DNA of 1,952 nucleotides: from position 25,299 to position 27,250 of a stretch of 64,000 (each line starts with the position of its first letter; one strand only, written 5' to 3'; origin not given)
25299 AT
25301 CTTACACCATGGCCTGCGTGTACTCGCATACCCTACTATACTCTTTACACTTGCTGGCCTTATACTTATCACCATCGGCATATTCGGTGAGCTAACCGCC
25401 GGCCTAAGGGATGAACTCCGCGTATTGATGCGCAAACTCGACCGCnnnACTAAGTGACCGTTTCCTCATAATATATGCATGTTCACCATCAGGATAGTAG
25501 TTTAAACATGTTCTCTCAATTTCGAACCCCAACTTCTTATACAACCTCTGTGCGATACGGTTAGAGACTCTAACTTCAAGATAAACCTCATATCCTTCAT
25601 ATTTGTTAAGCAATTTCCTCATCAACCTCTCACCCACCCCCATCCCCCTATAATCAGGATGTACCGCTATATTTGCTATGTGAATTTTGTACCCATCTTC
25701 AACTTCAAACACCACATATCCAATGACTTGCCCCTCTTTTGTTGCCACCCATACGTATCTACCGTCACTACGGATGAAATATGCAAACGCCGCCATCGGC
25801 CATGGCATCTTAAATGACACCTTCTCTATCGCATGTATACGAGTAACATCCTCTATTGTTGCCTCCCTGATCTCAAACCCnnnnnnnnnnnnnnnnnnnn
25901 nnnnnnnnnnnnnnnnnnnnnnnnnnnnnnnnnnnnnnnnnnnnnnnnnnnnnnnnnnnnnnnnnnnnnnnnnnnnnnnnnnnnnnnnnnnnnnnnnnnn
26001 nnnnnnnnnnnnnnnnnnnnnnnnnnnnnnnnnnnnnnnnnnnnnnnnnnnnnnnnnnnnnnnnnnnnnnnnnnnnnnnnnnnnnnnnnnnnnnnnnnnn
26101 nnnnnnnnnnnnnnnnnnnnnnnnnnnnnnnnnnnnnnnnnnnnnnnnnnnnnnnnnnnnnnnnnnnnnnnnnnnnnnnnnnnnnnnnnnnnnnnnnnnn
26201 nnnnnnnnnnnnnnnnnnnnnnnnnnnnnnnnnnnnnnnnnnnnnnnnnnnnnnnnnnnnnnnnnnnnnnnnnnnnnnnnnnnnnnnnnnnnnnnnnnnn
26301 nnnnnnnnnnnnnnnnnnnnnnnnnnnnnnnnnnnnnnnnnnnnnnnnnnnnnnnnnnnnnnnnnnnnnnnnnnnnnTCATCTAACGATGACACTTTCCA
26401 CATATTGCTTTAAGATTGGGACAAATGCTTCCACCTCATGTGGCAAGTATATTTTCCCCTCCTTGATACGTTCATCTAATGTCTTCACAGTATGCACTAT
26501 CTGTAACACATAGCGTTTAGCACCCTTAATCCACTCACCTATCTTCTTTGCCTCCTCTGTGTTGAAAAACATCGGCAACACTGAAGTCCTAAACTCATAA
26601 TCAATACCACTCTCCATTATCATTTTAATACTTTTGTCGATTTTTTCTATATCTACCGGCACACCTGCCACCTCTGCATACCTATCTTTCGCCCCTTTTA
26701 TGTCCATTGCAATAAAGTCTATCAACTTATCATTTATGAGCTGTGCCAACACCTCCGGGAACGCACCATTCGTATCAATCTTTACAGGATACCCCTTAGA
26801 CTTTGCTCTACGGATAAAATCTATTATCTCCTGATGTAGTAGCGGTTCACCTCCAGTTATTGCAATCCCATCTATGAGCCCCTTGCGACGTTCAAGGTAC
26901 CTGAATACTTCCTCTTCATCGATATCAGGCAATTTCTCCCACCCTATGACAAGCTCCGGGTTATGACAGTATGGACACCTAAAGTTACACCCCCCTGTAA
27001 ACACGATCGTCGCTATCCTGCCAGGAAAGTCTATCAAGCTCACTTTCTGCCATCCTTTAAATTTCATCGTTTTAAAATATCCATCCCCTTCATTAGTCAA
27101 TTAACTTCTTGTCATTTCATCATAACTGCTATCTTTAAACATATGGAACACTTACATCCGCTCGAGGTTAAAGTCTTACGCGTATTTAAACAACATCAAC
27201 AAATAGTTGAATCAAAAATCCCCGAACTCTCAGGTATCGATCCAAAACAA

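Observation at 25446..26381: Archaemetzincin-like metallopeptidase fused to a RimI-like GNAT acetyltransferase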

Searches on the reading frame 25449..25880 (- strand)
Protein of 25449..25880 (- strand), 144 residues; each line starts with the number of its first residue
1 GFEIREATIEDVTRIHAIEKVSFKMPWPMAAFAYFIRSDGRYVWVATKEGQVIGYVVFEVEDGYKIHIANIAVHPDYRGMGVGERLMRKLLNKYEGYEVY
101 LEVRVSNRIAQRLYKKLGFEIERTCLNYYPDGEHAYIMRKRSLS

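Call 32: find_homologous_proteins(query=window:25449-25880:-, max_evalue=0.00001)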
Query seq(144 aa) (144 aa): 268 proteins with E <= 0.00001 among 275 candidates; the best 120 are listed.
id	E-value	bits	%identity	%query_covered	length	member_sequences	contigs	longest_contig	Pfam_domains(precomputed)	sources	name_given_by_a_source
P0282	7.4e-48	180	84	69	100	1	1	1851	PF13673.14,PF13508.14,PF08445.17,PF14542.13,PF13527.14,PF00583.32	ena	-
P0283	4.5e-27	113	45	94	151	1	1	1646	PF13673.14,PF13420.14,PF13508.14,PF08445.17,PF13527.14,PF00583.32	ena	-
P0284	4.7e-27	113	46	83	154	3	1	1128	PF13673.14,PF13420.14,PF13302.14,PF13508.14,PF08445.17,PF00583.32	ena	-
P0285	4.1e-25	106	46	94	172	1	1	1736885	PF13673.14,PF13420.14,PF12746.14,PF13302.14,PF13508.14,PF08445.17,PF13523.13,PF13527.14,PF00583.32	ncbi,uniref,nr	ncbi:ribosomal protein S18-alanine N-acetyltransferase [Pyrococcus sp. ST04]|uniref:ribosomal protei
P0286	4.6e-25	106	47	89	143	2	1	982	PF13673.14,PF13480.14,PF13302.14,PF13508.14,PF08445.17,PF13523.13,PF13527.14,PF00583.32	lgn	-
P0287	1.4e-22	98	43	94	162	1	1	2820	PF13673.14,PF13302.14,PF13508.14,PF08445.17,PF13527.14,PF00583.32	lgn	-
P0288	1.2e-21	95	40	96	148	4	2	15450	PF13673.14,PF13480.14,PF13302.14,PF13508.14,PF08445.17,PF13523.13,PF13527.14,PF00583.32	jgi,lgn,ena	-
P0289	4.4e-21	93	44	91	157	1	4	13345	PF13673.14,PF13302.14,PF13508.14,PF08445.17,PF13527.14,PF00583.32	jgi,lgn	jgi:ribosomal-protein-alanine N-acetyltransferase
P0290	2.1e-20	91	45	95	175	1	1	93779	PF13673.14,PF13420.14,PF13302.14,PF13508.14,PF08445.17,PF00583.32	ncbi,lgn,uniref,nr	ncbi:ribosomal-protein-alanine N-acetyltransferase [Caldalkalibacillus uzonensis]|uniref:Ribosomal-p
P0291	3.1e-20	90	42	99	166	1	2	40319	PF13673.14,PF13480.14,PF13302.14,PF13508.14,PF08445.17,PF13527.14,PF00583.32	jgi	jgi:ribosomal-protein-alanine N-acetyltransferase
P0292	5.4e-20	90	44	95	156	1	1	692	PF13673.14,PF13302.14,PF13508.14,PF08445.17,PF14542.13,PF13527.14,PF00583.32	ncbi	-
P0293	6.3e-20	90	44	93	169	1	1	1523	PF13673.14,PF13302.14,PF13508.14,PF08445.17,PF00583.32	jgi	jgi:[ribosomal protein S18]-alanine N-acetyltransferase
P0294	1.7e-19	88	40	97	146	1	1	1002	PF13673.14,PF13508.14,PF08445.17,PF13527.14,PF00583.32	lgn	-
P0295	2.5e-19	88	43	93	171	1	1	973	PF13673.14,PF13480.14,PF13302.14,PF13508.14,PF08445.17,PF13527.14,PF00583.32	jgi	-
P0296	2.5e-19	88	44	99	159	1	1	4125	PF13673.14,PF13302.14,PF13508.14,PF08445.17,PF13527.14,PF00583.32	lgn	-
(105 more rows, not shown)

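Call 37: find_encoding_contigs(protein=P0285, flank=5000, max_places=2)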
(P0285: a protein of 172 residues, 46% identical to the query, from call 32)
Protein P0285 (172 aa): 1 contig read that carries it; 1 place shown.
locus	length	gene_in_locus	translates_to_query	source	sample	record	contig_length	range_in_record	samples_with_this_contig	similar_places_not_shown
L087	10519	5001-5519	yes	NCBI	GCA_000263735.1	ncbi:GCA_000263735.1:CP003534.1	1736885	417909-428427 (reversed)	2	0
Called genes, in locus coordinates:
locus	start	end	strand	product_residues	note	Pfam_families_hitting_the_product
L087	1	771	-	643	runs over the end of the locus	PF03065:Glyco_hydro_57, PF09094:AmyA-A_glucT_m, PF09095:AmyA-gluTrfs_C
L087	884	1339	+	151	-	-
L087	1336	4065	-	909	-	PF01411:tRNA-synt_2c, PF07973:tRNA_SAD, PF02272:DHHA1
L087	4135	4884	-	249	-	PF01209:Ubie_methyltran, PF13489:Methyltransf_23, PF00398:RrnaAD (weak), PF05175:MTS, PF08241:Methyltransf_11, PF08242:Methyltransf_12, PF13649:Methyltransf_25, PF13847:Methyltransf_31, +1 more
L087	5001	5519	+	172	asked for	PF13420:Acetyltransf_4 (weak), PF00583:Acetyltransf_1, PF13302:Acetyltransf_3 (weak), PF13673:Acetyltransf_10, PF13523:Acetyltransf_8 (weak), PF13508:Acetyltransf_7, PF08445:FR47, PF12746:GNAT_acetyltran (weak), +1 more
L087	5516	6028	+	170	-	PF02778:tRNA_int_endo_N, PF01974:tRNA_int_endo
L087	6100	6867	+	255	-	-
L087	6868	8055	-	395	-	PF00155:Aminotran_1_2, PF01053:Cys_Met_Meta_PP (weak), PF01212:Beta_elim_lyase (weak)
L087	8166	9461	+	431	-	PF00152:tRNA-synt_2 (faint), PF13393:tRNA-synt_His, PF00587:tRNA-synt_2b, PF03129:HGTP_anticodon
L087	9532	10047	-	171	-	PF12802:MarR_2 (weak), PF01047:MarR (weak)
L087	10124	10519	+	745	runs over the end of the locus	PF03176:MMPL, PF00873:ACR_tran, PF02355:SecD_SecF_C, PF12349:Sterol-sensing (faint), PF03176:MMPL, PF02355:SecD_SecF_C (weak)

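Call 38: find_encoding_contigs(protein=P0283, flank=5000, max_places=2)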
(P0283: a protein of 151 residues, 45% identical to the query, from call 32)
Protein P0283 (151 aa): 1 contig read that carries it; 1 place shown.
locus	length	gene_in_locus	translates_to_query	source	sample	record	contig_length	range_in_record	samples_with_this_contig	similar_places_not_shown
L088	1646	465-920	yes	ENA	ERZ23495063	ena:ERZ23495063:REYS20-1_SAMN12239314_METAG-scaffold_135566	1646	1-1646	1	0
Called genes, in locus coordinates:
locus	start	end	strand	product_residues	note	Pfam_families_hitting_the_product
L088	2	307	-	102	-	?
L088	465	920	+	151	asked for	PF13420:Acetyltransf_4 (weak), PF13527:Acetyltransf_9 (weak), PF00583:Acetyltransf_1, PF13673:Acetyltransf_10, PF13508:Acetyltransf_7, PF08445:FR47 (weak)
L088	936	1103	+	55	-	-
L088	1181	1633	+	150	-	PF01261:AP_endonuc_2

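Call 39: find_encoding_contigs(protein=P0288, flank=5000, max_places=2)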
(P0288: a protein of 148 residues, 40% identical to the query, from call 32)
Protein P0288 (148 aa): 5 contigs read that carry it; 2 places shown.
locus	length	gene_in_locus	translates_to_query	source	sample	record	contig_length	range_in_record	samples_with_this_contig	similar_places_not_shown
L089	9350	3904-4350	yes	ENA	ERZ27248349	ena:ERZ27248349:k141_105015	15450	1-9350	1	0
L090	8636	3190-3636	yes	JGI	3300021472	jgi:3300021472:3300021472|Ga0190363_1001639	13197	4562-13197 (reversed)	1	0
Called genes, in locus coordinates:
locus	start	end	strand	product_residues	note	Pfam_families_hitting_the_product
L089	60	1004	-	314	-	PF02540:NAD_synthase (faint), PF01171:ATP_bind_3 (weak), PF00958:GMP_synt_C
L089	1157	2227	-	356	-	PF01208:URO-D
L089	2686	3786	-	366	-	PF26356:Pelota_N, PF03464:eRF1_2 (faint), PF03465:eRF1_3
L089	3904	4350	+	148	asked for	PF13302:Acetyltransf_3 (weak), PF13527:Acetyltransf_9 (faint), PF00583:Acetyltransf_1, PF13480:Acetyltransf_6 (weak), PF13673:Acetyltransf_10, PF13508:Acetyltransf_7, PF08445:FR47, PF13523:Acetyltransf_8 (faint)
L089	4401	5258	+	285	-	PF04909:Amidohydro_2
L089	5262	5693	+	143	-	PF01894:YjbQ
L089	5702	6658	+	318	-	PF00294:PfkB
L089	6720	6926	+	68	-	-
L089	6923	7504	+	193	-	PF07155:ECF-ribofla_trS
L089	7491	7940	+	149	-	PF14478:DUF4430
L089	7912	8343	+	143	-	PF15891:Nuc_deoxyri_tr2, PF05014:Nuc_deoxyrib_tr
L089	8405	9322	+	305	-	PF01063:Aminotran_4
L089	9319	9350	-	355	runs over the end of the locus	PF00850:Hist_deacetyl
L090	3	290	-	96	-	?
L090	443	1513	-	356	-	PF01208:URO-D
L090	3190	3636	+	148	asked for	PF13302:Acetyltransf_3 (weak), PF13527:Acetyltransf_9 (faint), PF00583:Acetyltransf_1, PF13480:Acetyltransf_6 (weak), PF13673:Acetyltransf_10, PF13508:Acetyltransf_7, PF08445:FR47, PF13523:Acetyltransf_8 (faint)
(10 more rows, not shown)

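Call 55: search_solved_structures(query=window:25449-25880:-, max_evalue=1e-8, show_alignments=5)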
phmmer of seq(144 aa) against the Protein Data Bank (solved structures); distinct sequences matched with E-value up to 1e-8: 21.
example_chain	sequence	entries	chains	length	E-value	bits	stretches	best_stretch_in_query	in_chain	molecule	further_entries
4lx9_A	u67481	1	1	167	4.3e-18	68.9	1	2-140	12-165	ARCHAEAL AMINO-TERMINAL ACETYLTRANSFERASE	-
2x7b_A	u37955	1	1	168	4.4e-18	68.9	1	2-140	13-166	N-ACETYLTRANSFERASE SSO0209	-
4r3k_A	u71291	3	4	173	4.5e-18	68.8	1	2-140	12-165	Uncharacterized N-acetyltransferase SSO0209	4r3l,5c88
6ag5_A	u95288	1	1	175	1.9e-16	63.5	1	2-140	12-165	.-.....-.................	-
6ag4_A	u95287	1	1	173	2.7e-16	63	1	2-140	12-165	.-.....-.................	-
9mto_A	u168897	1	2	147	6.3e-13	52.1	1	3-131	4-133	[Ribosomal protein bS18]-alanine N-acetyltransferase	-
5nnp_B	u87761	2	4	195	2.3e-12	50.3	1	24-139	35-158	Putative uncharacterized protein | Naa10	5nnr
4pv6_C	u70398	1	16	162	2.9e-12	50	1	4-140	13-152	N-terminal acetyltransferase complex subunit [ARD1]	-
4kvm_E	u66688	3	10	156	3.1e-12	49.9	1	3-140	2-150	N-terminal acetyltransferase A complex catalytic subunit ard1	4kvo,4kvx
5isv_A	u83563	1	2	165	4e-12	49.5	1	11-132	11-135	Ribosomal-protein-alanine acetyltransferase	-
6vp9_A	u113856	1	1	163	7.5e-12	48.6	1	6-140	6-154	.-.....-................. 20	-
7stx_A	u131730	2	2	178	1e-11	48.2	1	7-140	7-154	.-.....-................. 20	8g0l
9fpz_2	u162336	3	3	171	1.2e-11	47.9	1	4-140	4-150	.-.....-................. 10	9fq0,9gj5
9f1b_DC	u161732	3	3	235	2.1e-11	47.2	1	4-140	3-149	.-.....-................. 10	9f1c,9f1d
6c95_B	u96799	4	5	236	2.5e-11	46.9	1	4-140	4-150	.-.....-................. 10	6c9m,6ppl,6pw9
2cnm_A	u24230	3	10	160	5.9e-10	42.5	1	12-133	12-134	MODIFICATION OF 30S RIBOSOMAL SUBUNIT PROTEIN S18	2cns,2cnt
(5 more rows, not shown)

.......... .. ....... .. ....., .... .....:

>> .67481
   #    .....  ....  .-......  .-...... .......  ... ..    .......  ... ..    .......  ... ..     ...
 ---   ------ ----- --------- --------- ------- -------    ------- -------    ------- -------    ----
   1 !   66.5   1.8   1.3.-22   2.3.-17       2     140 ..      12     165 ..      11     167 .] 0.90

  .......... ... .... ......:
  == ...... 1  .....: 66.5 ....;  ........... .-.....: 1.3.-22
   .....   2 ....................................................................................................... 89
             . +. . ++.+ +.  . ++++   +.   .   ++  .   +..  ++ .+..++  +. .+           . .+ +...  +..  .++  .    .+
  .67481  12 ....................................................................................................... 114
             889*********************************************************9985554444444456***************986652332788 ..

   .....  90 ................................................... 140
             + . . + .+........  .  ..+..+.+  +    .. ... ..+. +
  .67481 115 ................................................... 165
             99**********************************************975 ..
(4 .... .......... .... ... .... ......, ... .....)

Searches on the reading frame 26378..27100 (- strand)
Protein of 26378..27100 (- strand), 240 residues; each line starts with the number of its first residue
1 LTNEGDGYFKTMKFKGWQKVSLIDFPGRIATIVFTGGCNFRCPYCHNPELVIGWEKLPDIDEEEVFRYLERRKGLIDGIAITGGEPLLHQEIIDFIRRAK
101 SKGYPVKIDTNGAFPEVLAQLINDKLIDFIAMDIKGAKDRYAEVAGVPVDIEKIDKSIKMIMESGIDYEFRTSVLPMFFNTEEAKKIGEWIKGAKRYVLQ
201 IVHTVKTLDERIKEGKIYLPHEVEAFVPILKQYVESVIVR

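Call 3: search_protein_families(library=pfam, proteins=[window:26378-27100:-], max_evalue=0.01)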
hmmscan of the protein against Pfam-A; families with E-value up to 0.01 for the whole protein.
window:26378-27100:- (240 aa): 2 families
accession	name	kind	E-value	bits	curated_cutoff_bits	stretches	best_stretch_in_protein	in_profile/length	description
PF04055.27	Radical_SAM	-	1.1e-24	87.9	29.5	1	32-184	1-156/166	Radical SAM superfamily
PF13353.11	Fer4_12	-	3.3e-09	37.6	22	1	31-130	8-109/137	4Fe-4S single cluster domain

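Call 4: search_protein_families(library=ncbifam, proteins=[window:26378-27100:-], max_evalue=0.01)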
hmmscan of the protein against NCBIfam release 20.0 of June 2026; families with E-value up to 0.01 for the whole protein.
window:26378-27100:- (240 aa): 65 families (the best 25 are shown)
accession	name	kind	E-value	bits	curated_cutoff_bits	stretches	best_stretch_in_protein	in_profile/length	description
TIGR02495.1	NrdG2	equivalog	2e-63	213.2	131.15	1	14-201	2-191/193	anaerobic ribonucleoside-triphosphate reductase activating protein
TIGR04041.1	activase_YjjW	hypoth_equivalog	5.1e-20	72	250.2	2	59-196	92-229/276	YjjW family glycine radical enzyme activase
TIGR02493.1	PFLA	equivalog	1.2e-19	70.7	231.75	1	17-193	5-185/235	pyruvate formate-lyase-activating protein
TIGR02494.1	PFLE_PFLC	subfamily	2.4e-17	63.1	174.35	2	78-194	126-242/293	glycyl-radical enzyme activating protein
NF048010.1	SfplDhtActHpsHDes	equivalog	1.6e-14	53.4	430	2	77-195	133-253/298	(2S)-3-sulfopropanediol dehydratase activating enzyme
TIGR02668.1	moaA_archaeal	equivalog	2.7e-14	52.8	325.25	1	32-208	14-190/303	GTP 3',8-cyclase MoaA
TIGR04003.1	rSAM_BssD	equivalog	4.6e-14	52.3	496.45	2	18-50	7-38/314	[benzylsuccinate synthase]-activating enzyme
NF001199.0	PRK00164.2-1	equivalog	7.1e-14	51.6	231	1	32-211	16-194/308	GTP 3',8-cyclase MoaA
TIGR02666.1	moaA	equivalog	2e-13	50.1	284.05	1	34-167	16-156/336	GTP 3',8-cyclase MoaA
TIGR03963.1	rSAM_QueE_Clost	equivalog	2.4e-13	50.3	260.1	1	27-140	18-128/219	putative 7-carboxy-7-deazaguanine synthase QueE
NF043069.1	T4HPD_activ_SAM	equivalog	3.4e-13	49.6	425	2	77-193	125-238/299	trans-4-hydroxy-L-proline dehydratase activase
TIGR04317.1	W_rSAM_matur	equivalog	2e-12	46.9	380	1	33-175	9-150/349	tungsten cofactor oxidoreductase radical SAM maturase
NF008356.0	PRK11145.1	equivalog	2.3e-12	46.7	375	1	19-194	12-191/246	pyruvate formate lyase 1-activating protein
TIGR04395.1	cutC_activ_rSAM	equivalog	1.6e-11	44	360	2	77-194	131-248/309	choline TMA-lyase-activating enzyme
NF033719.1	ind_deCO2_activ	equivalog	2.6e-11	43.4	425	2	77-183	131-236/302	indoleacetate decarboxylase activase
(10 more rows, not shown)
